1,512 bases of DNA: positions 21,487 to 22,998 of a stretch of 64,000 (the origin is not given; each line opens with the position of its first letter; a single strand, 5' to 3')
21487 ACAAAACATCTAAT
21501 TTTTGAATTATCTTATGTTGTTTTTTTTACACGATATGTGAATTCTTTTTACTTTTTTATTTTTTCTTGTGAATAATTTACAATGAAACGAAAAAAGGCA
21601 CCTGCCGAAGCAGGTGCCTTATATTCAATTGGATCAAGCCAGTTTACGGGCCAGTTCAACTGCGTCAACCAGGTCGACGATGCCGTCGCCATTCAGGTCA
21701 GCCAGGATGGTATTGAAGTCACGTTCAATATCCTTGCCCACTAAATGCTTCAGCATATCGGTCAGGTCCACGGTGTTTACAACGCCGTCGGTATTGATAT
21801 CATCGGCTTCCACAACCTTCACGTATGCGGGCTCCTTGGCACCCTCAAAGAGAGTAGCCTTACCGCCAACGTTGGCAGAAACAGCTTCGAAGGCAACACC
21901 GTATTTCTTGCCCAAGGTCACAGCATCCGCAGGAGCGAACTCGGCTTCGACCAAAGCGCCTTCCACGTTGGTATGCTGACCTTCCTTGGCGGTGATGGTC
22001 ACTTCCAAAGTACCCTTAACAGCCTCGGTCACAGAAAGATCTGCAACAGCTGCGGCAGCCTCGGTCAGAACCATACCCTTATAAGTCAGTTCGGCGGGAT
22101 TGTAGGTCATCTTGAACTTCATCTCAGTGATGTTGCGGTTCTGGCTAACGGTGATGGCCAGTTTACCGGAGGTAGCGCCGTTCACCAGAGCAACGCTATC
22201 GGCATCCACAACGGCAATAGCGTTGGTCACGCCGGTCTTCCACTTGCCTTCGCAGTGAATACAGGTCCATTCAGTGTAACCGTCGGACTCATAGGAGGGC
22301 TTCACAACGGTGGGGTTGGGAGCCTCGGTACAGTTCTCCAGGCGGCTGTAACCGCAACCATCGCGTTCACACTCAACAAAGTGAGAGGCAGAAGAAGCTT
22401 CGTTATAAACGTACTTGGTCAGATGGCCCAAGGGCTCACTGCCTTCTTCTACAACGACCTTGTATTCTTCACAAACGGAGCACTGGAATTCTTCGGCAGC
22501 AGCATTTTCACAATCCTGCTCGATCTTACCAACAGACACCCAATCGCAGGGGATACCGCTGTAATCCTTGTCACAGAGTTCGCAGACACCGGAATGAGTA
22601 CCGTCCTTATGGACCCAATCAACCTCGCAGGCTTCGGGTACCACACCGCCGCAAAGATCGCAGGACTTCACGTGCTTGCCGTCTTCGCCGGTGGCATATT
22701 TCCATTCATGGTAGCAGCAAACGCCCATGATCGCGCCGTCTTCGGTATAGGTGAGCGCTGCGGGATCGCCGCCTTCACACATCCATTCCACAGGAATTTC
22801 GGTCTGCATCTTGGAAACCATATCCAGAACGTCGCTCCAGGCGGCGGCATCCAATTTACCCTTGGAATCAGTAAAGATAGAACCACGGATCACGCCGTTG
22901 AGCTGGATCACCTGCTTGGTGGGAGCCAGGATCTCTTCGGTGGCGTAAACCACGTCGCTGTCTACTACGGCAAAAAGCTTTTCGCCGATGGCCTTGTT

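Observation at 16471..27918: Tandem pair of giant secreted beta-helix paralogs, each ending in a cohesin-like module fused directly to a dockerin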

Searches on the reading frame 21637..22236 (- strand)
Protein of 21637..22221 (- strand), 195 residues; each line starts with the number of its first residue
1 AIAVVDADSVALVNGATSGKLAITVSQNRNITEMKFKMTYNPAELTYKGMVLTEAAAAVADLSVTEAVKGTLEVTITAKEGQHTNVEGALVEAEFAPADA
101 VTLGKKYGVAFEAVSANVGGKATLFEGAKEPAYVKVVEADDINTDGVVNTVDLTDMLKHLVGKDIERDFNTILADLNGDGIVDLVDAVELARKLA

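Call 9: search_solved_structures(query=window:21637-22221:-, max_evalue=10, show_alignments=2)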
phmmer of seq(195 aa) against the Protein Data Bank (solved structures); distinct sequences matched with E-value up to 10: 31.
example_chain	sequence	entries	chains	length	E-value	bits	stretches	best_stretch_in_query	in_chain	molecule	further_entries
6kg9_A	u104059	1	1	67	2.7e-05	27.1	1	140-194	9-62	And cellulose-binding endoglucanase family 9 CelL ortholog dockerin domain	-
6kgc_B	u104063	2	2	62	4.1e-05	26.5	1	140-194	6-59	And cellulose-binding endoglucanase family 9 CelL ortholog dockerin domain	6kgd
6kge_D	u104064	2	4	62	4.1e-05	26.5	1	140-194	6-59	And cellulose-binding endoglucanase family 9 CelL ortholog dockerin domain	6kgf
3ox5_A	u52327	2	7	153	0.00069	22.5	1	140-190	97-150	Calcium-binding protein 1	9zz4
2k7c_A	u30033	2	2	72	0.00085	22.2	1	140-190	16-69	Calcium-binding protein 1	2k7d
2y3n_B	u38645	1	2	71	0.00089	22.1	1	140-192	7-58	CELLULOSOMAL FAMILY-48 PROCESSIVE GLYCOSIDE HYDROLASE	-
3ox6_A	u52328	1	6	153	0.00096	22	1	140-190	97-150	Calcium-binding protein 1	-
2lan_A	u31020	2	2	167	0.00096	22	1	140-190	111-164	Calcium-binding protein 1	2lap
4dh2_B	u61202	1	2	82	0.0074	19.1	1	140-193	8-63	Dockerin type 1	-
8x39_A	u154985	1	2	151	0.011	18.5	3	137-189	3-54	Serine protease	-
8x3a_A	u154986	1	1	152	0.013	18.4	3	137-189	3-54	Serine protease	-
2mte_A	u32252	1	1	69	0.036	16.9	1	140-191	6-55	Cellulose 1,4-beta-cellobiosidase (reducing end) CelS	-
4fl4_A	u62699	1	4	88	0.036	16.9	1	138-194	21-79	Glycoside hydrolase family 9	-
1daq_A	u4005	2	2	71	0.037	16.9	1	140-191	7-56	ENDOGLUCANASE SS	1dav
2ccl_B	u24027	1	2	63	0.063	16.1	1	139-194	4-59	ENDO-1,4-BETA-XYLANASE Y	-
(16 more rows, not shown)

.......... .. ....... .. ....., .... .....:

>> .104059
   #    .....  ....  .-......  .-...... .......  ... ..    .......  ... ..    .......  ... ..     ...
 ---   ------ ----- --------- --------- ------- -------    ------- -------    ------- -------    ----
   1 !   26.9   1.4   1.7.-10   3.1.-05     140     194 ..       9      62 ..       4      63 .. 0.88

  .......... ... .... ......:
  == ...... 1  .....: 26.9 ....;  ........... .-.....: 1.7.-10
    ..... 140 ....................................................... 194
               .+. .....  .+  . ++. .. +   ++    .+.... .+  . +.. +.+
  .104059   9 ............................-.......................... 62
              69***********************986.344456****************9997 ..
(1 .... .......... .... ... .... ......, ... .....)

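Call 21: search_solved_structures(query=A1, max_evalue=1, show_alignments=0)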
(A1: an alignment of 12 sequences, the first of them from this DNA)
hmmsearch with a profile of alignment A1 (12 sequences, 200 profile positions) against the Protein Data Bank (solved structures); distinct sequences matched with E-value up to 1: 298 (the best 60 are shown).
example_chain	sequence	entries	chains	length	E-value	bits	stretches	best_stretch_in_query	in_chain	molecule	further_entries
8x39_A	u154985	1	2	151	9.9e-15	57.9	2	139-198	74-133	Serine protease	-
8x3a_A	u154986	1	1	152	1e-14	57.9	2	139-198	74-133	Serine protease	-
6kg9_A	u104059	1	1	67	2.5e-12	50.1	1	137-197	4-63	And cellulose-binding endoglucanase family 9 CelL ortholog dockerin domain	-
3kcp_A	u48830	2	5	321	5.1e-12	49.1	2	17-128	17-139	Cellulosomal-scaffolding protein A | Cellulosome anchoring protein cohesin region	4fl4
4ums_A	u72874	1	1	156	5.8e-12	48.9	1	16-128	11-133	CELLULOSOMAL ANCHORING SCAFFOLDIN B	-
6kgc_B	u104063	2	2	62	1.5e-11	47.6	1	138-197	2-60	And cellulose-binding endoglucanase family 9 CelL ortholog dockerin domain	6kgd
4fl4_A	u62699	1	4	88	1.8e-11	47.3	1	138-196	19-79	Glycoside hydrolase family 9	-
6kge_D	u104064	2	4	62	2e-11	47.1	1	138-197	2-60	And cellulose-binding endoglucanase family 9 CelL ortholog dockerin domain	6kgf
2ccl_B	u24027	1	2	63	2.4e-11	46.9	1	139-196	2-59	ENDO-1,4-BETA-XYLANASE Y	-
1ohz_B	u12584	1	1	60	6.7e-11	45.4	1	141-196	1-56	ENDO-1,4-BETA-XYLANASE Y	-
4cj0_A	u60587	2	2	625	2.9e-10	43.3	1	138-196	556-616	ENDOGLUCANASE D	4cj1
1clc_A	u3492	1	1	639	3.1e-10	43.3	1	138-196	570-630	ENDOGLUCANASE CELD; EC: 3.2.1.4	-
4uyq_B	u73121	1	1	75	1e-09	41.5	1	140-193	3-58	Cellulosomal scaffoldin adaptor protein B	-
5nrk_A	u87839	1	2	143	1.1e-09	41.5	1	16-115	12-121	Endoglucanase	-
5nrm_A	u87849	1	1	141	1.2e-09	41.3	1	16-115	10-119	Endoglucanase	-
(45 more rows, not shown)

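Call 23: find_homologous_proteins(query=A1, max_evalue=0.000001)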
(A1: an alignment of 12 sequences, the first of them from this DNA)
Query A1 (12 sequences) (200 aa, profile of the alignment): 5 proteins with E <= 0.000001 among 8000 candidates.
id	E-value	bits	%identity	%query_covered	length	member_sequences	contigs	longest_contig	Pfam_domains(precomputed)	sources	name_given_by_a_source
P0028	6.4e-21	93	31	28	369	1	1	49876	PF00404.25,PF00963.25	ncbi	-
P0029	7.6e-19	86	22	92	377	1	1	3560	PF00404.25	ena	-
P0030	7.0e-9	54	42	12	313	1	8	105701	PF00404.25,PF00963.25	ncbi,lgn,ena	-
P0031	1.4e-8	53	58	12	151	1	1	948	PF00404.25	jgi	jgi:hypothetical protein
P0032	4.1e-7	48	33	26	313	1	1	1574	PF00404.25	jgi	jgi:hypothetical protein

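Call 36: predict_structure(alignment_id=A1)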
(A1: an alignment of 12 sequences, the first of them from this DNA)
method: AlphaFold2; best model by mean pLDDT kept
length: 200 residues; sequences in the alignment: 12
mean_pLDDT: 81.8   pTM: 0.68
mean pLDDT of the five models: 81.8, 80.4, 79.7, 78.6, 77.4
residues with pLDDT >= 90: 53; 70-90: 117; 50-70: 24; < 50: 6
segments of 3 or more residues with pLDDT < 50: 1-6
pLDDT, mean of each block of 10 residues (from residue 1): 44 63 78 79 90 90 89 89 83 80 81 86 81 73 81 89 92 85 90 91
secondary structure, 60 per line:
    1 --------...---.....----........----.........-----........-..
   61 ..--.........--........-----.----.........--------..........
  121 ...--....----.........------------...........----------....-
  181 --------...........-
elements in order: E9-11 E15-19 E24-31 E36-44 E50-57 H59-62 E65-73 E76-83 E94-102 E111-123 E126-129 E134-142 H155-165 H176-179 H189-199

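Call 38: fold_search(model_id=the predicted structure, library=pdb)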
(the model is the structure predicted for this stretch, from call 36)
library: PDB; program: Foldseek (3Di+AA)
matches with E <= 10: 1729; with E <= 0.001: 89
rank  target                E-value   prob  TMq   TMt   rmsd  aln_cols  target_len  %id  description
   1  5nrm_A                3.0e-07  1.00  0.51  0.70   3.4       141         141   14  Crystal structure of the sixth cohesin from Acetivibrio cellulolyticus' scaffoldin B in complex with Cel5 dockerin S51 (released 2018-01-31)
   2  2jh2_A                4.2e-07  1.00  0.50  0.72   3.7       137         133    9  X-ray crystal structure of a cohesin-like module from Clostridium perfringens (released 2007-11-06)
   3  5nrk_A                7.5e-07  1.00  0.51  0.68   3.6       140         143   13  Crystal structure of the sixth cohesin from Acetivibrio cellulolyticus' scaffoldin B in complex with Cel5 dockerin S15 (released 2018-01-31)
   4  2w1n                  7.5e-07  1.00  0.49  0.44   4.0       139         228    9  cohesin and fibronectin type-III double module construct from the Clostridium perfringens glycoside hydrolase GH84C (released 2009-02-03)
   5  6kge_A                7.9e-07  1.00  0.53  0.72   3.1       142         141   15  Crystal structure of CaDoc0917(R16D)-CaCohA2 complex at pH 5.5 (released 2020-07-08)
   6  6kg8_MODEL_1_A        7.9e-07  1.00  0.49  0.62   4.5       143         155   15  Solution structure of CaCohA2 from Clostridium acetobutylicum (released 2020-07-08)
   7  6kgd_A                1.4e-06  1.00  0.52  0.70   4.0       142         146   15  Crystal structure of CaDoc0917(R49D)-CaCohA2 complex at pH 8.0 (released 2020-07-08)
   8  2vn6_A                1.5e-06  1.00  0.45  0.57   4.4       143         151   11  The Clostridium cellulolyticum dockerin displays a dual binding mode for its cohesin partner (released 2008-05-13)
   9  5lxv_A                1.9e-06  1.00  0.50  0.57   4.3       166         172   15  Crystal structure of Ruminococcus flavefaciens scaffoldin C cohesin in complex with a dockerin from an uncharacterized (released 2016-10-19)
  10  6kgf_C                2.1e-06  1.00  0.50  0.67   4.2       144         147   14  Crystal structure of CaDoc0917(R16D)-CaCohA2 complex at pH 8.2 (released 2020-07-08)
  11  5lxv_C                2.1e-06  1.00  0.50  0.57   4.1       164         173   15  Crystal structure of Ruminococcus flavefaciens scaffoldin C cohesin in complex with a dockerin from an uncharacterized (released 2016-10-19)
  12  6kgf_A                2.6e-06  1.00  0.50  0.68   3.5       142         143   14  Crystal structure of CaDoc0917(R16D)-CaCohA2 complex at pH 8.2 (released 2020-07-08)
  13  2vn5_C                2.8e-06  1.00  0.49  0.64   4.4       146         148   14  The Clostridium cellulolyticum dockerin displays a dual binding mode for its cohesin partner (released 2008-05-20)
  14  2jh2_C                3.5e-06  1.00  0.52  0.76   3.1       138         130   11  X-ray crystal structure of a cohesin-like module from Clostridium perfringens (released 2007-11-06)
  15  2jh2_B                4.0e-06  1.00  0.52  0.75   4.4       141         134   11  X-ray crystal structure of a cohesin-like module from Clostridium perfringens (released 2007-11-06)
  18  4ums                  5.3e-06  1.00  0.51  0.64   4.2       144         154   13  The crystal structure of the seventh ScaB type I cohesin from Pseudobacteroides cellulosolvens (released 2015-05-06)
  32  3kcp_A                4.4e-05  1.00  0.49  0.34   4.6       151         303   10  Crystal structure of interacting Clostridium thermocellum multimodular components (released 2010-02-09)
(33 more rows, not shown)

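Call 41: search_protein_representatives(alignment_id=A1)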
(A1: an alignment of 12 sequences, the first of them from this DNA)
Query: 12 sequences, 200 profile positions. Proteins with E-value up to 0.001 (for the whole library): 90487; up to 1e-10: 14101; up to 1e-30: 872. The best 150 are listed.
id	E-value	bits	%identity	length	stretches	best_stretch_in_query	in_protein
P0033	1.3e-96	338.3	-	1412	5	18-198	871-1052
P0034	1.0e-95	335.4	-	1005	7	15-197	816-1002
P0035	7.9e-89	312.9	-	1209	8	14-118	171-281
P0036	2.5e-80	285.2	-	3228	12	14-145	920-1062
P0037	3.6e-79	281.4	-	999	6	14-128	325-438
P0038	7.0e-77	273.9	-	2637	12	131-198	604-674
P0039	2.4e-74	265.6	-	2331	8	8-140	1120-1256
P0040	9.7e-73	260.4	-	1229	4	14-198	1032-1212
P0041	3.3e-72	258.7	-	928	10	125-198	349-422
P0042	2.8e-71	255.6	-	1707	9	17-139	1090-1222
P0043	5.8e-69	248.1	-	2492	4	15-196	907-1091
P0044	1.1e-68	247.1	-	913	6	5-136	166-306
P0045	9.6e-68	244.1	-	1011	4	14-197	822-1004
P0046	1.9e-67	243.1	-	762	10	140-197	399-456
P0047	2.4e-67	242.8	-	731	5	9-138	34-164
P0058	2.0e-63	230.0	-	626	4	16-197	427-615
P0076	4.9e-58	212.4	-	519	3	15-196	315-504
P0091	2.0e-54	200.6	-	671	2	14-198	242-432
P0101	5.8e-53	195.8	-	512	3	16-198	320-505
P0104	1.3e-52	194.7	-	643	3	12-199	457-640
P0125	4.0e-50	186.6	-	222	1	3-199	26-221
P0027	1.9e-47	177.9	-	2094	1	2-197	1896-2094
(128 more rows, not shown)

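Call 59: list_cluster_members(proteins=[P0033, P0034, P0040, P0045, P0104, P0125, P0091, P0058, P0076, P0101])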
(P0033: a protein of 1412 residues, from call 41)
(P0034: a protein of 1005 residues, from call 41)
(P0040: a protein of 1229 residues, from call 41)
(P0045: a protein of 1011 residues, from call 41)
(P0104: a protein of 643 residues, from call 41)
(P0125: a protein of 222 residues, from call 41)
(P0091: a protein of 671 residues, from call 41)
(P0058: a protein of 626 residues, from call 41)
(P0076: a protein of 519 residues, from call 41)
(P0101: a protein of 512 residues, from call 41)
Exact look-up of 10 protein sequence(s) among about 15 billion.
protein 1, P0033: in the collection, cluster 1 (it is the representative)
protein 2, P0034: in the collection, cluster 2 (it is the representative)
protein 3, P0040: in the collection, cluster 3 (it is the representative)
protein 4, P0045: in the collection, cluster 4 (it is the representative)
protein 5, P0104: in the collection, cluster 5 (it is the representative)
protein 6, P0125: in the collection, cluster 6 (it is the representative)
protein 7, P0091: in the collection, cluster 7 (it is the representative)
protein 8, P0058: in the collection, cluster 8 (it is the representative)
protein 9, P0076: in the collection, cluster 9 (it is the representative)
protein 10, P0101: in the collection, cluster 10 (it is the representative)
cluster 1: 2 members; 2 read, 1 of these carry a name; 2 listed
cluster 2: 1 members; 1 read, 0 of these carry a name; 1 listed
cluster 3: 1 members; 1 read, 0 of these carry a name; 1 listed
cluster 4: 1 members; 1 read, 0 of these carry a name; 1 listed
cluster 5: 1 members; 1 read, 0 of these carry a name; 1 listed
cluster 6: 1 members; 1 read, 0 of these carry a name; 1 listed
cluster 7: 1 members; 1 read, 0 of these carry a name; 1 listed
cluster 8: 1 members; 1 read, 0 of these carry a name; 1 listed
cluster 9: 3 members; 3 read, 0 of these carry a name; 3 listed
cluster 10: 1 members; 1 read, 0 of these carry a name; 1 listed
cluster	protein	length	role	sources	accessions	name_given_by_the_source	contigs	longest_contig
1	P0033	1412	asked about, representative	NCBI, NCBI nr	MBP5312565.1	MAG: hypothetical protein J6112_07020 [Clostridia bacterium] | hypothetical protein [Clostridia bacterium]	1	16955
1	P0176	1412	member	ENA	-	-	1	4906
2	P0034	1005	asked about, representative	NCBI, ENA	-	-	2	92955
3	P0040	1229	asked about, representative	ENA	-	-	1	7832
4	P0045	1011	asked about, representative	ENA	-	-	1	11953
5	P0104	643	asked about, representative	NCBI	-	-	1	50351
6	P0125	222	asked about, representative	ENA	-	-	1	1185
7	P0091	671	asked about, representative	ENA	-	-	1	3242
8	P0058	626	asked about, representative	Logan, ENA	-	-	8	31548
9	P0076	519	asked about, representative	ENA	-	-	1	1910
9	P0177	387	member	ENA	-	-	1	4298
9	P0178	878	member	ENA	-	-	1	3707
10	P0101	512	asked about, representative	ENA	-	-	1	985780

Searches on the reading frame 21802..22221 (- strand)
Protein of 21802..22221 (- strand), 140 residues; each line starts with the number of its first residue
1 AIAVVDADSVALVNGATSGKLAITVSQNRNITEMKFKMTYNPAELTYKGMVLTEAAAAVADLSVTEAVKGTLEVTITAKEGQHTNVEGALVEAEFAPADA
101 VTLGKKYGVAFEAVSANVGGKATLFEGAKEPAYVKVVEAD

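Call 8: search_protein_families(library=pfam, proteins=[window:21802-22221:-], max_evalue=10)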
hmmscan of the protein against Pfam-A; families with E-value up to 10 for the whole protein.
seq(140 aa): 2 families
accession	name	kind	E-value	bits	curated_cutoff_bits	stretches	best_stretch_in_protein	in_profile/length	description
PF00963.24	Cohesin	-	0.012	16.3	24.1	1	22-112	19-115/139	Cohesin domain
PF05986.19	ADAMTS_spacer1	-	0.058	14.2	23.6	1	13-86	30-106/115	ADAM-TS Spacer 1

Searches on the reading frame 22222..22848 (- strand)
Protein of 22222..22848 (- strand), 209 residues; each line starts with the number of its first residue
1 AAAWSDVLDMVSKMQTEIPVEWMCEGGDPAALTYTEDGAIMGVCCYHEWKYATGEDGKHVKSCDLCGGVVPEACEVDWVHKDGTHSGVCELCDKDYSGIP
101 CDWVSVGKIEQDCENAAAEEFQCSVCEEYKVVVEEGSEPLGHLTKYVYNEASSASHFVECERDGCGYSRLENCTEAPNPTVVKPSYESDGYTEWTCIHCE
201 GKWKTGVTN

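Call 8: search_protein_families(library=pfam, proteins=[window:22222-22848:-], max_evalue=10)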
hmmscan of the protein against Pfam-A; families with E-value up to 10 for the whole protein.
seq(209 aa): 0 families
